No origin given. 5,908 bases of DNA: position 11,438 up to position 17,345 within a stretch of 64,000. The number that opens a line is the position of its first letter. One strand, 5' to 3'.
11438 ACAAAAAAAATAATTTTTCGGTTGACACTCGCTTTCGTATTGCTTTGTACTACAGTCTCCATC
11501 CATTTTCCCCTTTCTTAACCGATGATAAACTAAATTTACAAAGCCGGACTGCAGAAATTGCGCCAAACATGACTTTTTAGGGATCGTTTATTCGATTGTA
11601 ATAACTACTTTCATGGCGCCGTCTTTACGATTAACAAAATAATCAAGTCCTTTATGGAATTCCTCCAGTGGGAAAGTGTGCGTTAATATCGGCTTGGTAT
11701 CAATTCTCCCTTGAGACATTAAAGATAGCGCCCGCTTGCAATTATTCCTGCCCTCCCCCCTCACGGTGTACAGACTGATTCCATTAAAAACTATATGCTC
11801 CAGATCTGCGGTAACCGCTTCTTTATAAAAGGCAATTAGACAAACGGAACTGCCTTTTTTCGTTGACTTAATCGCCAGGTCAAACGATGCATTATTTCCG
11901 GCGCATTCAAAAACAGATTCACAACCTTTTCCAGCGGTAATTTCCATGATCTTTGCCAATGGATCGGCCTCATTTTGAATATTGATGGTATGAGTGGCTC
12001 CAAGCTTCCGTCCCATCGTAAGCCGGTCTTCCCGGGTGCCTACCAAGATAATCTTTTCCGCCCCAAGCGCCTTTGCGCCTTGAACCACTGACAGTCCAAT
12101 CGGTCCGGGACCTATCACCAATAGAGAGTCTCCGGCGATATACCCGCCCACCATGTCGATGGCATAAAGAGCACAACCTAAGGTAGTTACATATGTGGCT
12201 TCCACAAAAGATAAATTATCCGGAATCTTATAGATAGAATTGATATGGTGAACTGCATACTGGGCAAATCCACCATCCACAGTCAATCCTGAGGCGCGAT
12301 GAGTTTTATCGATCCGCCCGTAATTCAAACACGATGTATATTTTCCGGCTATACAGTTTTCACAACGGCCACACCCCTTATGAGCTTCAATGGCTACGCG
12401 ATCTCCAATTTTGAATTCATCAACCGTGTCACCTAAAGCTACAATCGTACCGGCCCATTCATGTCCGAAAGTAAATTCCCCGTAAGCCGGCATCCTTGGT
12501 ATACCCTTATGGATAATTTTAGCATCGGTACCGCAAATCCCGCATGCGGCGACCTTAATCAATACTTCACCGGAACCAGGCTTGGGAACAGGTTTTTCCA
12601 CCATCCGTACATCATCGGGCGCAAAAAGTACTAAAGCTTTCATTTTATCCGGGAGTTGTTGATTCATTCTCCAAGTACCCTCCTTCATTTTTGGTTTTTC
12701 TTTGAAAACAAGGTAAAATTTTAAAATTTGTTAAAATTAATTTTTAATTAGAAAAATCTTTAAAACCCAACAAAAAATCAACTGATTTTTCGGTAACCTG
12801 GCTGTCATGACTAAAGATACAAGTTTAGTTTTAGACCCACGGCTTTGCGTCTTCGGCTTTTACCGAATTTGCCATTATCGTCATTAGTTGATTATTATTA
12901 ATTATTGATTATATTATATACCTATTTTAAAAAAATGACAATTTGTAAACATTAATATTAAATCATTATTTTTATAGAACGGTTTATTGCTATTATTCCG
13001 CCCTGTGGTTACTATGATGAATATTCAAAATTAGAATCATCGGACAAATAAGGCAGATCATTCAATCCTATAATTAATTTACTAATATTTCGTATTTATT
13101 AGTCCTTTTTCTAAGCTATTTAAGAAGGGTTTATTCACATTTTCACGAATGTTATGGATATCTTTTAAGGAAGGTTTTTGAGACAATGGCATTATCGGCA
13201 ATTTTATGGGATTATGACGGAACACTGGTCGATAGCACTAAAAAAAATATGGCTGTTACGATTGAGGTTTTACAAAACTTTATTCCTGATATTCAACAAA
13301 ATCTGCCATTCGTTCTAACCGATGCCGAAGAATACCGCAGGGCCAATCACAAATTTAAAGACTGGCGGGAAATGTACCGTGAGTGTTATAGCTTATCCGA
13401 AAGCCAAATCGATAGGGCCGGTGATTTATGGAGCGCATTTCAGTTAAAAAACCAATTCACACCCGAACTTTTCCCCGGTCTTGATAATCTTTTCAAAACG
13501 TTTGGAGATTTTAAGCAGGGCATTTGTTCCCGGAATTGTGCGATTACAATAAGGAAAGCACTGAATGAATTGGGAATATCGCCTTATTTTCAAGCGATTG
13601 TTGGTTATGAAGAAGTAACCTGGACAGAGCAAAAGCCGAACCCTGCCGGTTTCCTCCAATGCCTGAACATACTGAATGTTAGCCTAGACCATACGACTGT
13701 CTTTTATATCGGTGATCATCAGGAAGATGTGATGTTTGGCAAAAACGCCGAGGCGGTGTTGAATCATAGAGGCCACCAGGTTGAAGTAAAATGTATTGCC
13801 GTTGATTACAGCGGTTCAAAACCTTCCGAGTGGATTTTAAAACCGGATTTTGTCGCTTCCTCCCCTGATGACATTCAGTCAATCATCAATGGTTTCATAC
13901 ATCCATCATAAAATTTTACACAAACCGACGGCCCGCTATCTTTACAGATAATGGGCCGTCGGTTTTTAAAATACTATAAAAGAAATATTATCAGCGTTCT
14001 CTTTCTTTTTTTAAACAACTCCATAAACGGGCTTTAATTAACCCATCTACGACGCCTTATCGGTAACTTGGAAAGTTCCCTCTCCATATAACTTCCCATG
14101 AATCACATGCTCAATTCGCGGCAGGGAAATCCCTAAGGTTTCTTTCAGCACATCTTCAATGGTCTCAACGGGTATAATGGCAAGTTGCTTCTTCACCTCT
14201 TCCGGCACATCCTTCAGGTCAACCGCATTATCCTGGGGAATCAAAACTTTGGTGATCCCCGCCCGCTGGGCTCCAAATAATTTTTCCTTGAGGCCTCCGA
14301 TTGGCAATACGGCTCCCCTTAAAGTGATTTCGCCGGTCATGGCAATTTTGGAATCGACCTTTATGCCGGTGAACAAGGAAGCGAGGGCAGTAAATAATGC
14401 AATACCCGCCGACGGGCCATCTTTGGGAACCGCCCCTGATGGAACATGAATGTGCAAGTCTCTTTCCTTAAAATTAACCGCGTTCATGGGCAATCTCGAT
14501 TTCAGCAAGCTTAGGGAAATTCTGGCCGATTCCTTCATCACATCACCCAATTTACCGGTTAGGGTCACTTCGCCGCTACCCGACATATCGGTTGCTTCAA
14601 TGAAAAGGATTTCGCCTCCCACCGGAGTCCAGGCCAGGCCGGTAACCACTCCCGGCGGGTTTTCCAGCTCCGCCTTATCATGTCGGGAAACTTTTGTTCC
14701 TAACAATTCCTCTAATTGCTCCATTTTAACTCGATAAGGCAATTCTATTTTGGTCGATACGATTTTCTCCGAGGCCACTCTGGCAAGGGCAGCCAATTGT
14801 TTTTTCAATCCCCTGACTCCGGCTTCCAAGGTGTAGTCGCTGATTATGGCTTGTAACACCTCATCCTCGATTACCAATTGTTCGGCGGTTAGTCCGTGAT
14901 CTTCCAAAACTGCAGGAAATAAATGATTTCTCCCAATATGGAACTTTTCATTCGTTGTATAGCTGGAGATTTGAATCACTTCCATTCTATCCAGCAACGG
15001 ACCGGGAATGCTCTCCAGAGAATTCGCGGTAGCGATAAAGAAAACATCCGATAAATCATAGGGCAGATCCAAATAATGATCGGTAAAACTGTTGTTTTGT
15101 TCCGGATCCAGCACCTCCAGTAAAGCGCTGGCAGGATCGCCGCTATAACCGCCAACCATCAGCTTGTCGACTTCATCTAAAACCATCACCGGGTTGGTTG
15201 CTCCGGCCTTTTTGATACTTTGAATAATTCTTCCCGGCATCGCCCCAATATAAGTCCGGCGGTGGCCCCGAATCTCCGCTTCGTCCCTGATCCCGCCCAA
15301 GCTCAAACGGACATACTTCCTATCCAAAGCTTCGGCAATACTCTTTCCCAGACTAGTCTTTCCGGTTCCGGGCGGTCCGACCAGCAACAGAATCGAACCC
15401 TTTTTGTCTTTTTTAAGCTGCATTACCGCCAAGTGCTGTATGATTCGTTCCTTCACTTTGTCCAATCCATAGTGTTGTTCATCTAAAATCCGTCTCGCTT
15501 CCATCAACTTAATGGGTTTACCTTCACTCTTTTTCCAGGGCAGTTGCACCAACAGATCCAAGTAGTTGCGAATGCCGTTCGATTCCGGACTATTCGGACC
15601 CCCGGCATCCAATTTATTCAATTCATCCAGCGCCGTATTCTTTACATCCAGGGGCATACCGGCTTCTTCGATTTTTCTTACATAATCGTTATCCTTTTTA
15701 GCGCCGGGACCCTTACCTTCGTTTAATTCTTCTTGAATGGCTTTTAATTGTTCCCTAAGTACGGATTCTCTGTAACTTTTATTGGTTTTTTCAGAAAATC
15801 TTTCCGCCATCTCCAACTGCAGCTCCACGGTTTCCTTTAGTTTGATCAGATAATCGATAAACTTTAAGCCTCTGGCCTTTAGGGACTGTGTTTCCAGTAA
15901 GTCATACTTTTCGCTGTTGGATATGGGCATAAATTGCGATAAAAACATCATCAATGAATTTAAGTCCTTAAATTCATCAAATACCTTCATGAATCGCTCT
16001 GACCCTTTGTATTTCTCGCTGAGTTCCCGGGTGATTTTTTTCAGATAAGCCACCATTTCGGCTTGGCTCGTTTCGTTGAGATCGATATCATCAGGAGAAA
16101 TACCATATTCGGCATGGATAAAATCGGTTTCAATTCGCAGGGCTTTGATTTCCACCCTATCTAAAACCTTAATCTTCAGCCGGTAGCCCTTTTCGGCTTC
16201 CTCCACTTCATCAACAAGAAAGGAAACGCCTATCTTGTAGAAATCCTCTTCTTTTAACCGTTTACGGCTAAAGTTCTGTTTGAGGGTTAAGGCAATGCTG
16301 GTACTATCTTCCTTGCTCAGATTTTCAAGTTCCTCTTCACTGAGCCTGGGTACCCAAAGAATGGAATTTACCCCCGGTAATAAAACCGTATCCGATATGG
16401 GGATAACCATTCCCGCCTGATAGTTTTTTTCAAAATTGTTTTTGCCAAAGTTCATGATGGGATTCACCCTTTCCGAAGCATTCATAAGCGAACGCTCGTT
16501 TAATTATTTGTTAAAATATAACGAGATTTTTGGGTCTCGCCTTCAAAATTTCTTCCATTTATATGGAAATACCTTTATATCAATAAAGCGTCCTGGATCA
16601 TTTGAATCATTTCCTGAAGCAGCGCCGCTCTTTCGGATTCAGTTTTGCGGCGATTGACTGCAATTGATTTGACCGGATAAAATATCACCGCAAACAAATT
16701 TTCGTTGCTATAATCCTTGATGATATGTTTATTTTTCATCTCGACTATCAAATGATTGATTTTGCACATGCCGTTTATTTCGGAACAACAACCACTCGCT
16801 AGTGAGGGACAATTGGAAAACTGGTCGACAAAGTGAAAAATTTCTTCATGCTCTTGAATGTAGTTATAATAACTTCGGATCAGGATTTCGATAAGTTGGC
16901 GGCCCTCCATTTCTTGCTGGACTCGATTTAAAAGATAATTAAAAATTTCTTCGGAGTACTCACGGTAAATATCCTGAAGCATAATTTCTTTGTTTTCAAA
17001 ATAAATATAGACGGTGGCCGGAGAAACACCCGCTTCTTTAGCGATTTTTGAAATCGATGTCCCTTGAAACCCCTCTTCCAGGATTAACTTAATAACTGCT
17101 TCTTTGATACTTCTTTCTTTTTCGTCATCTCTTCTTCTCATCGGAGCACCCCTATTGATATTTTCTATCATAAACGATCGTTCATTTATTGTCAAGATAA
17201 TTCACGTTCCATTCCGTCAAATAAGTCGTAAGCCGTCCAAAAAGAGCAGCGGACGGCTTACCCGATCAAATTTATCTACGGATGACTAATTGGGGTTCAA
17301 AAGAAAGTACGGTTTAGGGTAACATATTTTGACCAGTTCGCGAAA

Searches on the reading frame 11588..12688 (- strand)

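Call 64: search_protein_families(library=pfam, proteins=[window:11588-12688:-], max_evalue=0.00001)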
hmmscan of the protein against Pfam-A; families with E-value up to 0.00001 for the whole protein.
window:11588-12688:- (366 aa): 2 families
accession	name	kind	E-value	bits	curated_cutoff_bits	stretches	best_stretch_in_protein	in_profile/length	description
PF08240.17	ADH_N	-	2.4e-29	102.1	23.5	1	38-157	1-104/104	Alcohol dehydrogenase GroES-like domain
PF00107.32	ADH_zinc_N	-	7.3e-27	94.3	31.8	1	196-325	1-128/129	Zinc-binding dehydrogenase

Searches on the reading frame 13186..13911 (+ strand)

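Call 64: search_protein_families(library=pfam, proteins=[window:13186-13911:+], max_evalue=0.00001)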
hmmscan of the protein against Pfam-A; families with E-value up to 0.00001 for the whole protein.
window:13186-13911:+ (241 aa): 2 families
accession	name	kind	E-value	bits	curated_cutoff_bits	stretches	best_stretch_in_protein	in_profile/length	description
PF13419.12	HAD_2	-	6.7e-18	65.9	23.8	1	6-189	1-172/178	Haloacid dehalogenase-like hydrolase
PF00702.32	Hydrolase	-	7.2e-14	53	26.4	1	4-188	2-190/191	haloacid dehalogenase-like hydrolase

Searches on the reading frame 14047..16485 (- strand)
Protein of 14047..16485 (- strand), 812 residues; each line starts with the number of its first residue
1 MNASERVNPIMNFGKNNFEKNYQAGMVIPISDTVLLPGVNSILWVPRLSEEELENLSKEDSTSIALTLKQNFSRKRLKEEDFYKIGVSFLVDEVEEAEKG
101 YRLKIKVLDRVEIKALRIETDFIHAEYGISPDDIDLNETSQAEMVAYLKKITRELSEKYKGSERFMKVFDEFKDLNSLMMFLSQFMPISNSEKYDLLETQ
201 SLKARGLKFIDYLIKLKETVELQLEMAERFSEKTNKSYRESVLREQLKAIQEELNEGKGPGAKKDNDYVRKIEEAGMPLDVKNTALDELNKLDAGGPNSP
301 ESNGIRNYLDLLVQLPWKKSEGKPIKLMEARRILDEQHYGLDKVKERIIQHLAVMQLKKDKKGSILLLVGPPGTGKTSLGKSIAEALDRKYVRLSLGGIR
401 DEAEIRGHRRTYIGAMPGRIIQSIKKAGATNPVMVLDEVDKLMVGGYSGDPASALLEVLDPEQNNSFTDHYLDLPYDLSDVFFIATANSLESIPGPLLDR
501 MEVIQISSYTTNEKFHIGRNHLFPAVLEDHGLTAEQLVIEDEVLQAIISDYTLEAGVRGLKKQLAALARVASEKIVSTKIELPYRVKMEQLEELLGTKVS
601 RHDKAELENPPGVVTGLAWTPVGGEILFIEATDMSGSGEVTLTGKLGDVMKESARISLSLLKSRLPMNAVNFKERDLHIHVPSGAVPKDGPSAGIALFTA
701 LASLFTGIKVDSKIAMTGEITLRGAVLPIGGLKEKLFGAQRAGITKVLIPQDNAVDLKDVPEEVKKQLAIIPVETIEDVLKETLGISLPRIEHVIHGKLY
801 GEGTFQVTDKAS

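Call 64: search_protein_families(library=pfam, proteins=[window:14047-16485:-], max_evalue=0.00001)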
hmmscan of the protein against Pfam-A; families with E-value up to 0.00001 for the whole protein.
window:14047-16485:- (812 aa): 8 families
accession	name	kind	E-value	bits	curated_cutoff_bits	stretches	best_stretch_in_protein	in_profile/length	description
PF05362.19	Lon_C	-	4.1e-83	278.4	21.1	1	586-784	2-203/205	Lon protease (S16) C-terminal proteolytic domain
PF00004.35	AAA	-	2.6e-25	89.8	21.2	1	366-505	1-127/131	ATPase family associated with various cellular activities (AAA)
PF22667.2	Lon_lid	-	2.3e-17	62.8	27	1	528-579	1-52/57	Lon protease AAA+ ATPase lid domain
PF02190.22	LON_substr_bdg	-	6.4e-17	62.6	28.7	1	27-213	4-198/200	ATP-dependent protease La (LON) substrate-binding domain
PF07728.20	AAA_5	-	3.3e-08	34.1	22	1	366-465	2-96/139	AAA domain (dynein-related subfamily)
PF13541.12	ChlI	-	3e-07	30.8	27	1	630-753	2-121/121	Subunit ChlI of Mg-chelatase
PF13401.12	AAA_22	-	7.2e-06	26.8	27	0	362-448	4-97/130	AAA domain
PF08298.17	AAA_PrkA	-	8.3e-06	25.5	25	0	337-390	59-112/358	PrkA AAA domain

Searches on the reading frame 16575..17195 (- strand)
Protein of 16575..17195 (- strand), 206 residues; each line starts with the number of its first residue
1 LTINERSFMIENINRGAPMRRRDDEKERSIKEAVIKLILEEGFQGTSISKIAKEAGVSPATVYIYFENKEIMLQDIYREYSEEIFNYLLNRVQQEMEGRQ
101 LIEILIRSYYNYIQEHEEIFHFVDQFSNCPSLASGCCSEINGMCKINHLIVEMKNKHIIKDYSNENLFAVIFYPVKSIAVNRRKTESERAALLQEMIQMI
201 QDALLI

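Call 64: search_protein_families(library=pfam, proteins=[window:16575-17195:-], max_evalue=0.00001)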
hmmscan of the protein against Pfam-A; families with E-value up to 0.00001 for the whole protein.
window:16575-17195:- (206 aa): 2 families
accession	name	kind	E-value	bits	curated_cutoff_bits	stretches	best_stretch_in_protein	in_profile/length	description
PF00440.29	TetR_N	-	1.3e-12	47.7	24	1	33-74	4-45/47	Bacterial regulatory proteins, tetR family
PF02796.21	HTH_7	-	5.6e-06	26.8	23.8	0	44-67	20-43/45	Helix-turn-helix domain of resolvase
